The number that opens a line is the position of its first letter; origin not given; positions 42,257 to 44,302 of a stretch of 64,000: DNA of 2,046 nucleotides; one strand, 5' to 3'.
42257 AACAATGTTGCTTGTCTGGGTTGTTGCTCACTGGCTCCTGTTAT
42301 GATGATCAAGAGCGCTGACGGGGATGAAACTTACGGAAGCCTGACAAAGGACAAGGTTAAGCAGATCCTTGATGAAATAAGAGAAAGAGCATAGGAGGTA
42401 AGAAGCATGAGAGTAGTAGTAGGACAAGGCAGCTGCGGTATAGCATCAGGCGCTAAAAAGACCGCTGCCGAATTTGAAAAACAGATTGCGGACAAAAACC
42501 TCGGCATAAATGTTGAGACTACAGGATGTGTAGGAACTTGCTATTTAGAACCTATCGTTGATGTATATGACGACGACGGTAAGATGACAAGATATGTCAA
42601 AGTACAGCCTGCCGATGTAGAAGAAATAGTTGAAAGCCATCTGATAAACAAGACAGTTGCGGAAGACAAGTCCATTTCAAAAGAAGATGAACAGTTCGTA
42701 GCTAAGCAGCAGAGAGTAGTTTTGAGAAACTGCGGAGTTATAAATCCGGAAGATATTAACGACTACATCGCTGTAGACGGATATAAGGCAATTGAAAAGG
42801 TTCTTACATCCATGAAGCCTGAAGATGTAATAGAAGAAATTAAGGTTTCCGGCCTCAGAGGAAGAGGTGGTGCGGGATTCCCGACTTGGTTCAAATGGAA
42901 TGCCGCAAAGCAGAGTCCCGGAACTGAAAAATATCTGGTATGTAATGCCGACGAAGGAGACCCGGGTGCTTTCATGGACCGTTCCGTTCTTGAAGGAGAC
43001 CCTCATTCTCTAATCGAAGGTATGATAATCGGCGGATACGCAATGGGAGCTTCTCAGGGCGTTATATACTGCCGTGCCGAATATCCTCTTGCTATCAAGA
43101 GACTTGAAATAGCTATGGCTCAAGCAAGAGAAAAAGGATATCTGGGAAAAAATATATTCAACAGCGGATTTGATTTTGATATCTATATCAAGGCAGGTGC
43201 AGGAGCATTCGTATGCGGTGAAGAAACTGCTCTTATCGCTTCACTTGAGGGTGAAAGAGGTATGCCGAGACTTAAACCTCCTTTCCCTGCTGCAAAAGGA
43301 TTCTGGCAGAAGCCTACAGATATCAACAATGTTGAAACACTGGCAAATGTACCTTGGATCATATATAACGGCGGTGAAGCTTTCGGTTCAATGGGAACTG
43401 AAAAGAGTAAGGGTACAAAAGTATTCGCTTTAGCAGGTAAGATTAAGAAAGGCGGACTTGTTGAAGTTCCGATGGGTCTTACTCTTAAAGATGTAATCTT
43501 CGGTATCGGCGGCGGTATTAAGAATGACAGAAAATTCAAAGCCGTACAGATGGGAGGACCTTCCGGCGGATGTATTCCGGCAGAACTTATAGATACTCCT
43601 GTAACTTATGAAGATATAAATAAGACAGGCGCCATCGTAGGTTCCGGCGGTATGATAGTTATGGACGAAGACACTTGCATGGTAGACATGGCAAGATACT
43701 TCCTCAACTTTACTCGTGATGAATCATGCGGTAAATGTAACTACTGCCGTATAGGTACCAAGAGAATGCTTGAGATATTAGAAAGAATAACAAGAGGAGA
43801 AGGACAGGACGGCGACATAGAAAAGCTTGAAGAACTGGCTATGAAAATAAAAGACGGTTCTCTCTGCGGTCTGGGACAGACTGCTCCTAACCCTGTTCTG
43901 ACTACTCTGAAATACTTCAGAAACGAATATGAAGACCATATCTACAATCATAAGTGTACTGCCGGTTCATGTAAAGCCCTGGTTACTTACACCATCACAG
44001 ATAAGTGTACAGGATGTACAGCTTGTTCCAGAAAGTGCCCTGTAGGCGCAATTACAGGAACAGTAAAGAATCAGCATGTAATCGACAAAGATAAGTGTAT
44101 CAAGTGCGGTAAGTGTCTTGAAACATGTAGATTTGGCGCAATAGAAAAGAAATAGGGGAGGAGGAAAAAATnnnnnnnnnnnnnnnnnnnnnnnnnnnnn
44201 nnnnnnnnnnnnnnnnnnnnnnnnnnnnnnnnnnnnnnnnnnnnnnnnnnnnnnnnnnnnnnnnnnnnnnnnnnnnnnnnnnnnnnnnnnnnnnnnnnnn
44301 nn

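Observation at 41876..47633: Three-gene NuoE/NuoF/NuoG-like operon with a GltD module in place of a hydrogenase H-cluster, a Stn-type (Sporomusa-type Nfn) candidate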

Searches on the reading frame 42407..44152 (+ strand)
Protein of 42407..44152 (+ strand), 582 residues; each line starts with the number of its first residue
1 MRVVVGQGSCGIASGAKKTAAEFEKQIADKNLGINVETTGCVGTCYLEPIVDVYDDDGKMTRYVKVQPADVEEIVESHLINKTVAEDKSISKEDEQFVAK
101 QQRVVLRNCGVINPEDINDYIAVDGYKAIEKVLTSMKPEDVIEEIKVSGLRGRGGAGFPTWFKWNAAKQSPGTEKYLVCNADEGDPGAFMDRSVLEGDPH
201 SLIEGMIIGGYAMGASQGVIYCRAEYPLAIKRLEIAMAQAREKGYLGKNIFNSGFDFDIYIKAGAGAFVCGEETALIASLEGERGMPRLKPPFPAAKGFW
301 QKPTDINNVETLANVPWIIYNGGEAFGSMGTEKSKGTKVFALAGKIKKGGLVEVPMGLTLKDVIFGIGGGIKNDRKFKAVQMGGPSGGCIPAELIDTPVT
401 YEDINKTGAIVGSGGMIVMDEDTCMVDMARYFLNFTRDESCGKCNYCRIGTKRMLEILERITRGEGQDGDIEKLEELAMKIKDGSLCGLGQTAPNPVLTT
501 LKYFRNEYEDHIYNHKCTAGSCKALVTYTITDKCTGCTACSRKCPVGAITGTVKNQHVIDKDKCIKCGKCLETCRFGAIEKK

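Call 7: search_protein_families(library=pfam, proteins=[window:42407-44152:+], max_evalue=0.01)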
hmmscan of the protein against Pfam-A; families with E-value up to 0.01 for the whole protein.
window:42407-44152:+ (582 aa): 14 families
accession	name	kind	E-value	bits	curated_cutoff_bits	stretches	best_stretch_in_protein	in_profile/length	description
PF01512.22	Complex1_51K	-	2.1e-47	161.2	31.2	1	145-316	1-149/150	Nuo51 FMN-binding domain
PF10589.14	NADH_4Fe-4S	-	4.1e-34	116.7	23.5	1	427-511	1-85/85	NADH-ubiquinone oxidoreductase-F iron-sulfur binding region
PF00037.32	Fer4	-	3.1e-11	43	21.1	2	558-580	2-24/24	4Fe-4S binding domain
PF13237.11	Fer4_10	-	8.4e-08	32.5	25.5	1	531-574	6-52/53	4Fe-4S dicluster domain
PF12837.12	Fer4_6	-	1.3e-07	31.6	25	2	558-579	3-24/24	4Fe-4S binding domain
PF13187.11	Fer4_9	-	6.4e-07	29.7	27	1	533-579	1-52/52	4Fe-4S dicluster domain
PF12838.12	Fer4_7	-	6.7e-07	30.1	27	1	533-578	1-52/52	4Fe-4S dicluster domain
PF14697.11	Fer4_21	-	8.7e-06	26.2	35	2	558-579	2-26/59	4Fe-4S dicluster domain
PF10531.15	SLBB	-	7.9e-05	22.8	27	1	340-388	2-53/55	SLBB domain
PF25160.1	LdpA_Fe-S-bd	-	0.00046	20.4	27.6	1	540-581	9-45/49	LdpA Fe-S cluster-binding domain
PF12797.12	Fer4_2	-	0.00061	20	24.5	1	558-574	4-20/22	4Fe-4S binding domain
PF13183.11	Fer4_8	-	0.001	20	27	0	562-577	3-18/68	4Fe-4S dicluster domain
PF22461.2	SLBB_2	-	0.0033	17.9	27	1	340-385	3-49/79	SLBB domain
PF13484.11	Fer4_16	-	0.0037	18.5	30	1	533-554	1-21/66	4Fe-4S double cluster binding domain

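Call 8: search_protein_families(library=ncbifam, proteins=[window:42407-44152:+], max_evalue=0.001)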
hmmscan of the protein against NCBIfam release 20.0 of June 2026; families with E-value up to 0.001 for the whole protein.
window:42407-44152:+ (582 aa): 45 families (the best 25 are shown)
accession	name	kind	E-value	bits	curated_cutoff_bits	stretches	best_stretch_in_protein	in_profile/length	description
TIGR01959.1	nuoF_fam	equivalog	7.8e-149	495.5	558.65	1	113-512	10-410/410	NADH-quinone oxidoreductase subunit NuoF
NF008436.0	PRK11278.1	equivalog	1.2e-115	387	749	1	114-519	24-433/448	NADH-quinone oxidoreductase subunit NuoF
NF010120.0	PRK13596.1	equivalog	3.2e-115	385.1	389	1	124-518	27-423/433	NADH-quinone oxidoreductase subunit NuoF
NF058577.1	FdxA_fam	equivalog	2.8e-14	53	65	1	527-578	2-52/52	4Fe-4S ferredoxin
TIGR04481.1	PR_assoc_PrdC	equivalog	2.3e-12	46.5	490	1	120-400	54-296/425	proline reductase-associated electron transfer protein PrdC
TIGR04105.1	FeFe_hydrog_B1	subfamily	1.2e-11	44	450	1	521-580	101-160/462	monomeric [FeFe] hydrogenase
TIGR01944.1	rnfB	subfamily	1.3e-10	41.1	68.7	1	524-580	105-161/190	RnfABCDGE type electron transport complex subunit B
NF003454.1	PRK05035.1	equivalog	4.6e-10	38.6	345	1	131-241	116-223/556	electron transport complex subunit RsxC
TIGR01945.1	rnfC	subfamily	1.6e-09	36.8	245.95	1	109-239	96-220/435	RnfABCDGE type electron transport complex subunit C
NF038196.1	ferrodoxin_EFR1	subfamily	7.1e-09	36.1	75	1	522-580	174-230/242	EFR1 family ferrodoxin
NF045874.1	Vhu_polyferre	exception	1.2e-08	34.1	600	1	529-579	125-174/381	F420-non-reducing hydrogenase associated-polyferredoxin VhuB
NF003475.0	PRK05113.1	equivalog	1.4e-08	34.9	203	1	524-580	105-161/190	electron transport complex subunit RsxB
NF041613.1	fdxn_Azotob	equivalog_domain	5.2e-08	33.1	195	1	7-90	21-102/107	2Fe-2S ferredoxin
NF041836.1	rnfB_Methano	equivalog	5.8e-08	32.5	445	1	487-581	176-264/265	Rnf electron transport complex subunit RnfB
NF040864.1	HgcB_ferredoxin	equivalog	2.4e-07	30.5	99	1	531-580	13-62/93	mercury methylation ferredoxin HgcB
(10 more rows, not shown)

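Call 10: search_solved_structures(query=window:42407-44152:+, max_evalue=1e-30)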
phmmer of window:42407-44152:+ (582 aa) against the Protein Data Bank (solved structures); distinct sequences matched with E-value up to 1e-30: 63 (the best 60 are shown).
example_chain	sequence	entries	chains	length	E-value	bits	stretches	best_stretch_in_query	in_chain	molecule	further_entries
9bov_B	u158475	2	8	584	1.1e-272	909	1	1-580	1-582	NADH dehydrogenase (Quinone)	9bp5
8oh5_B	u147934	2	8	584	2.8e-272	907.8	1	1-579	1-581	NAD-reducing hydrogenase subunit HoxF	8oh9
9n5u_B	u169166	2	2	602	3.1e-243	811.9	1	3-580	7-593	NfnB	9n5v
7t2r_B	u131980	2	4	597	1e-224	750.7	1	3-581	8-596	NiFe hydrogenase subunit B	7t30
7q4v_B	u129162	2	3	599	1.2e-223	747.2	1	8-581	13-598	Iron hydrogenase HydB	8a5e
8a6t_B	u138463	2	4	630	4.7e-205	685.8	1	31-581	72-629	Electron bifurcating hydrogenase subunit HydB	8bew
7q4w_B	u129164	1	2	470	2.5e-203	680.1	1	117-581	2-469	Iron hydrogenase HydB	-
9mqx_B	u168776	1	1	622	7e-182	609.3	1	12-579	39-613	NADH:ubiquinone oxidoreductase, NADH-binding (51 kD) subunit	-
7p5h_B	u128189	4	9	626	1.5e-177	595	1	34-580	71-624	Fe-hydrogenase, subunit beta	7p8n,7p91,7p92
6vw7_B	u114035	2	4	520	5.8e-128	431.2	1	4-507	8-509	NAD-dependent formate dehydrogenase beta subunit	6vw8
2fug_1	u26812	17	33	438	2.8e-117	396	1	114-508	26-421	NADH-quinone oxidoreductase chain 1 | NADH-QUINONE OXIDOREDUCTASE SUBUNIT 1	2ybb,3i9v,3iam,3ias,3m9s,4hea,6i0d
9wxb_C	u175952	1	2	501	3.8e-115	388.9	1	9-508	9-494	Formate dehydrogenase beta subunit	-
6tg9_B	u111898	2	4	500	2.7e-114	386.1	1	12-507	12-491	Formate dehydrogenase subunit beta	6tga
6hl2_B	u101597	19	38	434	3.7e-114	385.7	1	114-511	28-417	NADH-quinone oxidoreductase subunit F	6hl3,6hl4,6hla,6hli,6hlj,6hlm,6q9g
7q5y_C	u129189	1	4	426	4e-114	385.5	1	114-511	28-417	NADH-quinone oxidoreductase subunit F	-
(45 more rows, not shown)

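Call 31: search_solved_structures(query=window:42407-44152:+, max_evalue=1e-240, show_alignments=2)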
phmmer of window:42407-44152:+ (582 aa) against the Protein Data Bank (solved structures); distinct sequences matched with E-value up to 1e-240: 3.
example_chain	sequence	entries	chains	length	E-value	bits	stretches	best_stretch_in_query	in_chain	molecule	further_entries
9bov_B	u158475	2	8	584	1.1e-272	909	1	1-580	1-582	NADH dehydrogenase (Quinone)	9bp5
8oh5_B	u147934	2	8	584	2.8e-272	907.8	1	1-579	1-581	NAD-reducing hydrogenase subunit HoxF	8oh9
9n5u_B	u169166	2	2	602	3.1e-243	811.9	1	3-580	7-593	NfnB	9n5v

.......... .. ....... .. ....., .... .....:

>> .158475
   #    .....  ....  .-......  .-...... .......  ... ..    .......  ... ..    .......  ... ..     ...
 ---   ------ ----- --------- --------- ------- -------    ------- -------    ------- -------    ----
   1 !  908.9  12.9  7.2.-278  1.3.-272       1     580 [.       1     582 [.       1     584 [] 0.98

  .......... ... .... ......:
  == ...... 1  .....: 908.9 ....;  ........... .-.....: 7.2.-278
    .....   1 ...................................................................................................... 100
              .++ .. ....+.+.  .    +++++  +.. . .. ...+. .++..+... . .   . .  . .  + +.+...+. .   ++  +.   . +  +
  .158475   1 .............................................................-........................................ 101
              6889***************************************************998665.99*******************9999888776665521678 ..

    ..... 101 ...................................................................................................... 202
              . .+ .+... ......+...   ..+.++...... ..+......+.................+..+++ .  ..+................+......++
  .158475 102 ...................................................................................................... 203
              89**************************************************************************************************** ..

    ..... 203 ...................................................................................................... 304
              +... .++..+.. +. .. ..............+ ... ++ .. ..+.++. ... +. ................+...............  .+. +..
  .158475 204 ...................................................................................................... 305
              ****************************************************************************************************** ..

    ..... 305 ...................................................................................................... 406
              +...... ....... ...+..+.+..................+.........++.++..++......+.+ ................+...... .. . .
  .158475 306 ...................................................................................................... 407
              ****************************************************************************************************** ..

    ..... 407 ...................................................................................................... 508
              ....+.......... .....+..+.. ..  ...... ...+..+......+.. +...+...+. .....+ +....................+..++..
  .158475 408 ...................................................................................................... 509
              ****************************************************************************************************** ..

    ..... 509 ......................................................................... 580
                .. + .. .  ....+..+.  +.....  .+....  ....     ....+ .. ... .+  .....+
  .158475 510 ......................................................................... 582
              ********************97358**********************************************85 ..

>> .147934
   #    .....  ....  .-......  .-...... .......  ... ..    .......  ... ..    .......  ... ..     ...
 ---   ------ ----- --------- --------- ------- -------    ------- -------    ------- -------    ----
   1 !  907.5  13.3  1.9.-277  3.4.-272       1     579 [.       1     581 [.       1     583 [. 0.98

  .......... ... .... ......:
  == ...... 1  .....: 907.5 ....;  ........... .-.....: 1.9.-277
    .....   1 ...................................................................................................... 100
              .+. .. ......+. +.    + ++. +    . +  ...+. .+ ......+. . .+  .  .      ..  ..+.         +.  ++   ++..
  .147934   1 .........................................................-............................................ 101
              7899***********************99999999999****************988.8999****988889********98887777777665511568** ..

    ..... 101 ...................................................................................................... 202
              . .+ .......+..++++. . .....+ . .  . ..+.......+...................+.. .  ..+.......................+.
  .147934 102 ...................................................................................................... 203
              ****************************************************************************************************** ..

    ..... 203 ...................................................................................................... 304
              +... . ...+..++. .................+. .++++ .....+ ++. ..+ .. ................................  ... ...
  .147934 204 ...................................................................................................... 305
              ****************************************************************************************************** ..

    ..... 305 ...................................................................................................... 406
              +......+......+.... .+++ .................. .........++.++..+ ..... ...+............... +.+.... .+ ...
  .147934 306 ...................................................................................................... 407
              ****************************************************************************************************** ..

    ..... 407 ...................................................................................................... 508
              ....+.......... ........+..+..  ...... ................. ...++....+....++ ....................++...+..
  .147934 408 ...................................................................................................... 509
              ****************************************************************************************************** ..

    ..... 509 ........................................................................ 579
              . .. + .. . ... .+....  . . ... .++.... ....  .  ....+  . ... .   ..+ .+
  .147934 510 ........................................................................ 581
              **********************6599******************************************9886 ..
